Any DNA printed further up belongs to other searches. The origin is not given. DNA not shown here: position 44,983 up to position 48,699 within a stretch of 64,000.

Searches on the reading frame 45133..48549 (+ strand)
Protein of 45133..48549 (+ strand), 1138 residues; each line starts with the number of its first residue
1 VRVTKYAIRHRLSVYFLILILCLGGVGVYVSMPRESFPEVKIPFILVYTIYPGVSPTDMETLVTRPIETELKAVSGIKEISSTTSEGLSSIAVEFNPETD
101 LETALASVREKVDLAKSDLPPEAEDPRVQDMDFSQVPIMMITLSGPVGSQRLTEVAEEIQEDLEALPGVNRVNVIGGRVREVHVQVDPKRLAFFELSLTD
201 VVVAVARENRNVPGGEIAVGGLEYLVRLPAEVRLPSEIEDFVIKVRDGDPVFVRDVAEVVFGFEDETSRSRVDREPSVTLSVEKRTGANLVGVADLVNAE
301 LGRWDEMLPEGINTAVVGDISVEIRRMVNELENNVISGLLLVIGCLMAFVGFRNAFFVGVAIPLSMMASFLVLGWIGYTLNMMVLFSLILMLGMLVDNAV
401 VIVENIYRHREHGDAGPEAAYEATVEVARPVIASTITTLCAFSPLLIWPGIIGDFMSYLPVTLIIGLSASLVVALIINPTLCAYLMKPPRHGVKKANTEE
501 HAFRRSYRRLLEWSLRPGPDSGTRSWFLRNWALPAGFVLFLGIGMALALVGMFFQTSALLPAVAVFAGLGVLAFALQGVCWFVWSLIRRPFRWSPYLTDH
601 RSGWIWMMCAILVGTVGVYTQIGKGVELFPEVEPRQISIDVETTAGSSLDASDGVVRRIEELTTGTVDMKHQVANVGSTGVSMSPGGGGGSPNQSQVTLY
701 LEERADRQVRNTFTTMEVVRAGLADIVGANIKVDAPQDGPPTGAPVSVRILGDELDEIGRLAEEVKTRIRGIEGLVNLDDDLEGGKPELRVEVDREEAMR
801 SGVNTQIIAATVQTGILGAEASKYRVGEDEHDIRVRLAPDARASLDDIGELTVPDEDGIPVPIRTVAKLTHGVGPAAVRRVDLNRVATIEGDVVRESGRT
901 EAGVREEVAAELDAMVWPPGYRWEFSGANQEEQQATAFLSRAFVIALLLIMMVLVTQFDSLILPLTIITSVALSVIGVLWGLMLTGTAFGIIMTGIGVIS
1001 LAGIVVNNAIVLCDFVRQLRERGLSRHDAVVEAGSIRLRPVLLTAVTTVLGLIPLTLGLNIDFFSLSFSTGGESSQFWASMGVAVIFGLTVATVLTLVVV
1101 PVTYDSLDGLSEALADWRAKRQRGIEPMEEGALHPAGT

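Call 12: search_protein_families(library=padloc, proteins=[window:45133-48549:+], max_evalue=0.001)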
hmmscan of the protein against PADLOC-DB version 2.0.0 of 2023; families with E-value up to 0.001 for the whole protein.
window:45133-48549:+ (1138 aa): 0 families

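Call 13: search_protein_families(library=ncbifam, proteins=[window:45133-48549:+], max_evalue=0.001)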
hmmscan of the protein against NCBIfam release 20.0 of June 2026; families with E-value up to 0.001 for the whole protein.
window:45133-48549:+ (1138 aa): 18 families
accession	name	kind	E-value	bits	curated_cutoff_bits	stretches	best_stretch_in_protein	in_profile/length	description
NF033617.1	RND_permease_2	subfamily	4.8e-183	610.7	1250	2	5-516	2-521/1009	multidrug efflux RND transporter permease subunit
NF000282.2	RND_permease_1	subfamily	5.2e-135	451.7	1250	2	17-512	14-520/1029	multidrug efflux RND transporter permease subunit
TIGR00914.1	2A0601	subfamily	2.2e-123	413.1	701.45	2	3-515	5-534/1051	CusA/CzcA family heavy metal efflux RND transporter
TIGR00915.1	2A0602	subfamily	1.9e-122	410.1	940.35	2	16-509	14-518/1050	efflux RND transporter permease subunit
NF007133.0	PRK09579.1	equivalog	3.2e-108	362.7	1763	2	2-510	2-516/1017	multidrug efflux RND transporter permease subunit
NF007905.0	PRK10614.1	equivalog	7.9e-108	361.5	1774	2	8-513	8-521/1025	multidrug efflux RND transporter permease subunit MdtC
NF007798.0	PRK10503.1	equivalog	6.3e-97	325.3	1584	2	14-511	24-522/1040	MdtB/MuxB family multidrug efflux RND transporter permease subunit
NF007842.1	PRK10555.1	equivalog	2.9e-83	280.4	1854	2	8-497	6-508/1036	multidrug efflux RND transporter permease AcrD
NF000037.1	RND_perm_OqxB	exception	2.7e-82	277.1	2200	2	15-517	16-523/1050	multidrug efflux RND transporter permease subunit OqxB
NF007131.0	PRK09577.1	equivalog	1.4e-80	271.4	1768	2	11-497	9-507/1045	multidrug efflux RND transporter permease subunit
NF011706.2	PRK15127.1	equivalog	6.9e-71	239.4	2150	2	16-521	14-530/1049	multidrug efflux RND transporter permease subunit AcrB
TIGR00921.1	2A067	subfamily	1.2e-13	50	351.9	2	308-483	168-344/733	hydrophobe/amphiphile efflux-3 (HAE3) family transporter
NF009583.0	PRK13024.1-3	subfamily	8.6e-11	40.6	721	1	326-486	571-738/755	protein translocase subunit SecDF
TIGR00916.1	2A0604s01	subfamily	1.6e-09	37.7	148.6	1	338-470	93-230/231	SecD/SecF family protein translocase subunit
TIGR00833.1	actII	subfamily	3.3e-09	35.6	874.7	1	358-510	209-353/910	MMPL family RND transporter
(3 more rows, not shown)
